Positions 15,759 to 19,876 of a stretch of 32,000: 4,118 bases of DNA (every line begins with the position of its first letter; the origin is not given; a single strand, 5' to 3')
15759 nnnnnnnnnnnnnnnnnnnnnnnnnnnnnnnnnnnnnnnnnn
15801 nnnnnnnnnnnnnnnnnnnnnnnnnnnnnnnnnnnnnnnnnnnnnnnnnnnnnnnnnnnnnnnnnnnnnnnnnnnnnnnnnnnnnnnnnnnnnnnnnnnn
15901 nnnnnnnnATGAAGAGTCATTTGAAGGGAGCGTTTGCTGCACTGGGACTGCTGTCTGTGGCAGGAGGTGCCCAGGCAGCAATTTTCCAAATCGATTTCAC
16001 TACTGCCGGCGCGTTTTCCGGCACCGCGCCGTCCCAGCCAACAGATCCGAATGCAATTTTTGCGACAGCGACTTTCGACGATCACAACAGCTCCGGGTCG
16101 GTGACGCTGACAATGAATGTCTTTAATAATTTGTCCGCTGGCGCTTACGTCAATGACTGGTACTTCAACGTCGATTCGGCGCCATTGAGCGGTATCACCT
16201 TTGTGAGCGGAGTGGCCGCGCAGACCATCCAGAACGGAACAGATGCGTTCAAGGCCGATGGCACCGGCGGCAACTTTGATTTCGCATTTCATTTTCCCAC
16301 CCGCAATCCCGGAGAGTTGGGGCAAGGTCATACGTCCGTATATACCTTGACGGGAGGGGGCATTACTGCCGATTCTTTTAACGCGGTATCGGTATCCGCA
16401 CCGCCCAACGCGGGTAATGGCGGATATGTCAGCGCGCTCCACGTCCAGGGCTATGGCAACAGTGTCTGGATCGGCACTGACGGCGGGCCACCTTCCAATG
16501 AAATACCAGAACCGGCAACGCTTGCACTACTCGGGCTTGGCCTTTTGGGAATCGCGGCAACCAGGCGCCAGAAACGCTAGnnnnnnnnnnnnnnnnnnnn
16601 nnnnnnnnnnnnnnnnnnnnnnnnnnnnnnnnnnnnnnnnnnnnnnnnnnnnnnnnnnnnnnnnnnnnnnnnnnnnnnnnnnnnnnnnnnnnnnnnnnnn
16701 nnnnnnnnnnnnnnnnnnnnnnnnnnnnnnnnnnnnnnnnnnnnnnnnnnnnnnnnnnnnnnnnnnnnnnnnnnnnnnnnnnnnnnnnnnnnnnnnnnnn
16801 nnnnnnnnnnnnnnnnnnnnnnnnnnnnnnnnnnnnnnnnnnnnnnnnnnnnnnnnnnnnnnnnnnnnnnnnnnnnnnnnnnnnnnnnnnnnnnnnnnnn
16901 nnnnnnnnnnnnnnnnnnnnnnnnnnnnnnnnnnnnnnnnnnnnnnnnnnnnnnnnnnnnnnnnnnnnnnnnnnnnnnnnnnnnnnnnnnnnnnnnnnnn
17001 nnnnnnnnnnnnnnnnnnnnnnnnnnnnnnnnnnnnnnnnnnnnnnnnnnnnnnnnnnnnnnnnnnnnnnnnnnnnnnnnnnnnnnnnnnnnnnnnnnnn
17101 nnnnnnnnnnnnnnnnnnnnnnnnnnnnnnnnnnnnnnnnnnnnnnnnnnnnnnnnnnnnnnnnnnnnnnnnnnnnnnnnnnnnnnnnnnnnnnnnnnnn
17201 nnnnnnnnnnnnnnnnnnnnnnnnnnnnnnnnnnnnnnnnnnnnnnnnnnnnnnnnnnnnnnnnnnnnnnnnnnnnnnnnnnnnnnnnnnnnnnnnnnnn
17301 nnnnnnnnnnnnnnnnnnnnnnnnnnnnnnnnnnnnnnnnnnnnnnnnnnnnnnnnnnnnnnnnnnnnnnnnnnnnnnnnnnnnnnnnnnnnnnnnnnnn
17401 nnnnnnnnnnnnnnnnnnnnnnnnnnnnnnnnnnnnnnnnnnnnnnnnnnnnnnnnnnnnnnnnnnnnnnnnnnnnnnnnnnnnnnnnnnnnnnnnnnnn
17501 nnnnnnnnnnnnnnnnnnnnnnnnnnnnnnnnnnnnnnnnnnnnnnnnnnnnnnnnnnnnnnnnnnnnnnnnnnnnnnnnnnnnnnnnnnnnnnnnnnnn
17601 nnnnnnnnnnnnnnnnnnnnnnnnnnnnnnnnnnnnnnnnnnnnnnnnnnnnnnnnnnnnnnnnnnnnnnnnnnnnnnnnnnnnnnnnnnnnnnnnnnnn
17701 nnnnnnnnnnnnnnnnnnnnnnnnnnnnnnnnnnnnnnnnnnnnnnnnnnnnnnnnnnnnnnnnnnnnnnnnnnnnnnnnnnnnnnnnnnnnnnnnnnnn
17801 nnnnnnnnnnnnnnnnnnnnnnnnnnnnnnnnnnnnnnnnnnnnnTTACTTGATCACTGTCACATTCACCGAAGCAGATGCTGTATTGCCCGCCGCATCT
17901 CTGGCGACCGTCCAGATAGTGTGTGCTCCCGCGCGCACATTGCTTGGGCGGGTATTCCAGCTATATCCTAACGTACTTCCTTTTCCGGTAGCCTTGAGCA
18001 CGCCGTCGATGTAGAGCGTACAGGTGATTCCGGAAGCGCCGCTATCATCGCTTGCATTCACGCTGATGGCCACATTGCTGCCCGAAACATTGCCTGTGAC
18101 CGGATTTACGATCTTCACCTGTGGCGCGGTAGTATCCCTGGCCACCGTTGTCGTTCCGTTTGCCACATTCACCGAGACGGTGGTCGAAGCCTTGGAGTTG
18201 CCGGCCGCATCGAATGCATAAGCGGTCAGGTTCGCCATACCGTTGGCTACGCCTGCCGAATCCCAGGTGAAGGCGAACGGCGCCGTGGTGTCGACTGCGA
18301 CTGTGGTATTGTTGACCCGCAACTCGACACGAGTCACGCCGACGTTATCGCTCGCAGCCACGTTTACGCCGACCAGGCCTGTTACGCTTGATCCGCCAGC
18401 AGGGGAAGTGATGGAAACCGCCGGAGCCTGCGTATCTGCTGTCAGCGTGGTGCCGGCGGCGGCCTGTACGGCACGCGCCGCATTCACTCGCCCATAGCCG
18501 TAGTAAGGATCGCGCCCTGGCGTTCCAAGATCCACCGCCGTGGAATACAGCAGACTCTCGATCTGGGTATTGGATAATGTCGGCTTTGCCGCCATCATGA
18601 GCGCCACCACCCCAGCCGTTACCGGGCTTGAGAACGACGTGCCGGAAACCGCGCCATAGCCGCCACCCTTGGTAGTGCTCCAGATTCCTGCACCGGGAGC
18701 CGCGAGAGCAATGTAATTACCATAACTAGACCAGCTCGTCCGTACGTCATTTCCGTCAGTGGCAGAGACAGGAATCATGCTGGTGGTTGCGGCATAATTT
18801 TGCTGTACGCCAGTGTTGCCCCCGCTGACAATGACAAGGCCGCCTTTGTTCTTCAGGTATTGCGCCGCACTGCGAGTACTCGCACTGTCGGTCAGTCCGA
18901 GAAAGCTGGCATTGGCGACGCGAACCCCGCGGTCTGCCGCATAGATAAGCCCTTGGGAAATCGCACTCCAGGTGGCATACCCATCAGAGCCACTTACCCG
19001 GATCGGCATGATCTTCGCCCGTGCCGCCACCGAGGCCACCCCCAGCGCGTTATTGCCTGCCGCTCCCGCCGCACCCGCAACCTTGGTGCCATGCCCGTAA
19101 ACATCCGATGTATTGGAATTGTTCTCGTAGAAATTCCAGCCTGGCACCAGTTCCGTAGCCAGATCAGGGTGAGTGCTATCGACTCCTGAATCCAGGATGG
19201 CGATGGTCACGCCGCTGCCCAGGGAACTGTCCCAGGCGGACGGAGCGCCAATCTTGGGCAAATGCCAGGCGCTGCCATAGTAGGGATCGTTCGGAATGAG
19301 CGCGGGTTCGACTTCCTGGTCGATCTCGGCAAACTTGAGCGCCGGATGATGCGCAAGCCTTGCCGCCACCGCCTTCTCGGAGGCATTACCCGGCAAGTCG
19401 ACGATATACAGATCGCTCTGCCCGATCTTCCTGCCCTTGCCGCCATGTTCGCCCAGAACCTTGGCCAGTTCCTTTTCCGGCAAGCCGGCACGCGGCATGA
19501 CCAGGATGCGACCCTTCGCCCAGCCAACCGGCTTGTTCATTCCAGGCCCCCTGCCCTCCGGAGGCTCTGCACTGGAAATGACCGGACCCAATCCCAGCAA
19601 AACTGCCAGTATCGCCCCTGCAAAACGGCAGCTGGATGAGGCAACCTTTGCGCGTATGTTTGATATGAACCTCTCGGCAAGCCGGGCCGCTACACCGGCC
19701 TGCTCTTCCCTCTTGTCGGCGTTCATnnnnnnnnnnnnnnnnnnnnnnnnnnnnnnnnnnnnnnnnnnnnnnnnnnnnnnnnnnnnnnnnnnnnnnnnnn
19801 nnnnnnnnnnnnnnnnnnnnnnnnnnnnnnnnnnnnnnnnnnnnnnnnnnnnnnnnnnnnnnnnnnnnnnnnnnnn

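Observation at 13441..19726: Two S8 subtilase paralogs with mosaic DNA identity (gene conversion or very recent duplication)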

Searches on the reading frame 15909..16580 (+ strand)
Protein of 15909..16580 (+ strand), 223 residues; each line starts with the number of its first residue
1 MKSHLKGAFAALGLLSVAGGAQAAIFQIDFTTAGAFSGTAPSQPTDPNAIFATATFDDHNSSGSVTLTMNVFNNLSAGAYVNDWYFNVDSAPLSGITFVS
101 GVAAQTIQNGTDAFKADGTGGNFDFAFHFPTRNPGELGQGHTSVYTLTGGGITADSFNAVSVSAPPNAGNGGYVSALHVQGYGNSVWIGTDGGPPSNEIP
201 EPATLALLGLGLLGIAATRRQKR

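Call 8: search_protein_families(library=pfam, proteins=[window:15909-16580:+], max_evalue=0.01)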
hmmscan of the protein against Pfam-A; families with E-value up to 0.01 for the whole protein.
window:15909-16580:+ (223 aa): 2 families
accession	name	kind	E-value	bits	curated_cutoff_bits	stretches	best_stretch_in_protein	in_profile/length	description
PF07589.16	PEP-CTERM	-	7.7e-08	32.6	20.7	1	199-220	2-24/24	PEP-CTERM motif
PF18205.6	VPDSG-CTERM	-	0.002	18.3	25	1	203-221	7-25/26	VPDSG-CTERM motif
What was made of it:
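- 15909..16580 (+): Spacer gene PEP2, a 223-aa PEP-CTERM protein on the opposite strand. PF07589 at 8e-08 (call 8).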

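Call 9: search_protein_families(library=ncbifam, proteins=[window:15909-16580:+], max_evalue=0.01)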
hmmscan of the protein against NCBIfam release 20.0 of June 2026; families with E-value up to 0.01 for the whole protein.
window:15909-16580:+ (223 aa): 12 families
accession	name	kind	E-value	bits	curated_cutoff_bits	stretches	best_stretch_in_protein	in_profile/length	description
NF033554.9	floc_PepA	equivalog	1e-08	35.3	80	1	19-222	60-260/261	flocculation-associated PEP-CTERM protein PepA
NF038125.1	PEP_CTERM_THxN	subfamily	7.3e-08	32.3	85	1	199-222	223-246/246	THxN family PEP-CTERM protein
NF041538.1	PEP_EDSA_1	subfamily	1.5e-07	31.4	100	1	199-221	284-306/307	EDSAP-1 family PEP-CTERM protein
NF041927.1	Xrt_dep_XDP1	equivalog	3.2e-06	27.3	125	1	193-222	214-242/242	exosortase-dependent surface protein XDP1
NF038129.1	PEP_NF038129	equivalog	8.3e-06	25.8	65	1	53-221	27-193/194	NF038129 family PEP-CTERM protein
TIGR02595.1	PEP_CTERM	domain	1.2e-05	25.8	16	1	199-222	1-23/24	PEP-CTERM sorting domain-containing protein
NF033947.0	PEP-cistern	hypoth_equivalog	4.7e-05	23.2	60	1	185-221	163-195/195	cistern family PEP-CTERM protein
NF038120.1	PEP_CTERM_QFxxD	subfamily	0.00013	21.9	80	1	197-221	191-215/215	NF038120 family PEP-CTERM protein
NF038118.1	PEP_CTERM_CCXG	equivalog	0.00088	19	90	1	198-222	175-199/199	CCXG family PEP-CTERM protein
NF038124.1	PEP_CTERM_TLD_A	exception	0.0031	17.1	100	1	198-220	210-234/235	PEP_CTERM-anchored TLD domain-containing protein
TIGR03901.2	MYXO-CTERM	domain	0.0049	17.2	20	1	190-220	8-33/34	MYXO-CTERM sorting domain-containing protein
TIGR03778.1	VPDSG_CTERM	subfamily_domain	0.0088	16.2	22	1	203-221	6-24/24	VPDSG-CTERM sorting domain-containing protein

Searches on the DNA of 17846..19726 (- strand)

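Call 39: search_rna_families(sources=[L001, L002, L004, L005, L082, L084, L009], threshold=gathering)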
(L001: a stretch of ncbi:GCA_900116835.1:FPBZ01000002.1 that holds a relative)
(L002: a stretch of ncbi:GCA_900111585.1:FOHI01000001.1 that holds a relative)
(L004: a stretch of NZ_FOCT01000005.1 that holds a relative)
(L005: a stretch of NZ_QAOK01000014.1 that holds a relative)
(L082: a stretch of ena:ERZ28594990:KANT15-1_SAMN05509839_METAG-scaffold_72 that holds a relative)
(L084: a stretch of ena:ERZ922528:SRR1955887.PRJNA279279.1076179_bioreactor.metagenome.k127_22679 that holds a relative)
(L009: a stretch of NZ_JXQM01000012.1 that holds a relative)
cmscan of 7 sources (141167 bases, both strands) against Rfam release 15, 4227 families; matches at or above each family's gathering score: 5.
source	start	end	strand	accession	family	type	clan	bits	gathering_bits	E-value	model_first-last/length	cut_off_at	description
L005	7774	7860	+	RF01051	c-di-GMP-I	Cis-reg; riboswitch;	CL00126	75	35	1.5e-12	1-87/87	no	c-di-GMP-I riboswitch aptamer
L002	9773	9860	+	RF01051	c-di-GMP-I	Cis-reg; riboswitch;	CL00126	73.3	35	3.8e-12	1-87/87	no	c-di-GMP-I riboswitch aptamer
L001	14438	14524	+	RF01051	c-di-GMP-I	Cis-reg; riboswitch;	CL00126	72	35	8.3e-12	1-87/87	no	c-di-GMP-I riboswitch aptamer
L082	13618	13705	+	RF01051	c-di-GMP-I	Cis-reg; riboswitch;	CL00126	71.5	35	1.1e-11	1-87/87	no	c-di-GMP-I riboswitch aptamer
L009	12644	12730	+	RF01051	c-di-GMP-I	Cis-reg; riboswitch;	CL00126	68.6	35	5.3e-11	1-87/87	no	c-di-GMP-I riboswitch aptamer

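Call 40: search_rna_families(sources=[L013, L016, L018, L010, L081, L083, L006, L014], threshold=gathering)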
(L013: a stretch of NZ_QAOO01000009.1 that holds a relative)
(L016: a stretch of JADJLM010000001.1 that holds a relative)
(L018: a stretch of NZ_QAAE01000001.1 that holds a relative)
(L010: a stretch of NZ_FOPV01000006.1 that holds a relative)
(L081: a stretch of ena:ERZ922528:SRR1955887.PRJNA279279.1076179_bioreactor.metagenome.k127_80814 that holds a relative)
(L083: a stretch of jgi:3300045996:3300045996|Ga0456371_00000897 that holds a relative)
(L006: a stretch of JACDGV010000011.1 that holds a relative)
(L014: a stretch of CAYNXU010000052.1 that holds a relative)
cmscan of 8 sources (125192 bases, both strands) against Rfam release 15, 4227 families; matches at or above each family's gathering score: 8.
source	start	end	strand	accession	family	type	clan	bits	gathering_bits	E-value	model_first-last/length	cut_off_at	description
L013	11130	11216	+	RF01051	c-di-GMP-I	Cis-reg; riboswitch;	CL00126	79.8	35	9e-14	1-87/87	no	c-di-GMP-I riboswitch aptamer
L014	2997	3083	+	RF01051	c-di-GMP-I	Cis-reg; riboswitch;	CL00126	79.2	35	1.3e-13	1-87/87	no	c-di-GMP-I riboswitch aptamer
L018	7647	7733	+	RF01051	c-di-GMP-I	Cis-reg; riboswitch;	CL00126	78.6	35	1.8e-13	1-87/87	no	c-di-GMP-I riboswitch aptamer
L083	14542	14629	+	RF01051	c-di-GMP-I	Cis-reg; riboswitch;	CL00126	73.5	35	3.2e-12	1-87/87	no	c-di-GMP-I riboswitch aptamer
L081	4651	4738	+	RF01051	c-di-GMP-I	Cis-reg; riboswitch;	CL00126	73.3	35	3.4e-12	1-87/87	no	c-di-GMP-I riboswitch aptamer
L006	1245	1331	+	RF01051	c-di-GMP-I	Cis-reg; riboswitch;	CL00126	69.5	35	3e-11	1-87/87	no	c-di-GMP-I riboswitch aptamer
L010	7694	7780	+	RF01051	c-di-GMP-I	Cis-reg; riboswitch;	CL00126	62.1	35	1.9e-09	1-87/87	no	c-di-GMP-I riboswitch aptamer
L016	10819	10902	+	RF01051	c-di-GMP-I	Cis-reg; riboswitch;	CL00126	56.6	35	4.2e-08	1-87/87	no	c-di-GMP-I riboswitch aptamer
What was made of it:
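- On c-di-GMP-I riboswitch (RF01051): Orthologous leaders score 57-80 bits (calls 39, 40).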

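Call 54: search_rna_families(sources=[L020, L031, L033, L045, L051, L056, L058, L076], threshold=gathering)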
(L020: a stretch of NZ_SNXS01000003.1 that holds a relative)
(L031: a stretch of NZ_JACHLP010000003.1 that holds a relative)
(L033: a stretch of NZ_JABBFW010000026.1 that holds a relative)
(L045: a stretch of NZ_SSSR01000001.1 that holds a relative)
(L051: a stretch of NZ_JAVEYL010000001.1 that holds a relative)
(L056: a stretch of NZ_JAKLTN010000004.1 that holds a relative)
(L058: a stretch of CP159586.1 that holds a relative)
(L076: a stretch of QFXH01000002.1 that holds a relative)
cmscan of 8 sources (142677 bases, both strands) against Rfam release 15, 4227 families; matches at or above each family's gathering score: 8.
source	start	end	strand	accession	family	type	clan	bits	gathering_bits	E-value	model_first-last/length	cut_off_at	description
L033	7651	7737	+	RF01051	c-di-GMP-I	Cis-reg; riboswitch;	CL00126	82.6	35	2.2e-14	1-87/87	no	c-di-GMP-I riboswitch aptamer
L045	7446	7536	+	RF01051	c-di-GMP-I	Cis-reg; riboswitch;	CL00126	82.1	35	2.7e-14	1-87/87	no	c-di-GMP-I riboswitch aptamer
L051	7710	7796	+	RF03167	c-di-GMP-I-GGC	Cis-reg; riboswitch;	CL00126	72.1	59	9e-15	1-80/80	no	c-di-GMP-I-GGC riboswitch aptamer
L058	6593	6679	+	RF01051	c-di-GMP-I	Cis-reg; riboswitch;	CL00126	70.1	35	2.3e-11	1-87/87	no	c-di-GMP-I riboswitch aptamer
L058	8772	8858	+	RF01051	c-di-GMP-I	Cis-reg; riboswitch;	CL00126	70.1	35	2.3e-11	1-87/87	no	c-di-GMP-I riboswitch aptamer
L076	7864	7939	+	RF03167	c-di-GMP-I-GGC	Cis-reg; riboswitch;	CL00126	64.5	59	1.4e-12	1-80/80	no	c-di-GMP-I-GGC riboswitch aptamer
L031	7430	7491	+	RF02278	Betaproteobacteria_toxic_sRNA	Gene; sRNA;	-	52.5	50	2.5e-07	1-64/64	no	Betaproteobacteria toxic small RNA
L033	10611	10694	-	RF01051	c-di-GMP-I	Cis-reg; riboswitch;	CL00126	36.8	35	0.0033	1-87/87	no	c-di-GMP-I riboswitch aptamer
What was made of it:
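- Closest known: c-di-GMP-I. Different: The same riboswitch-S8 pairing is widespread in Betaproteobacteria (call 54).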
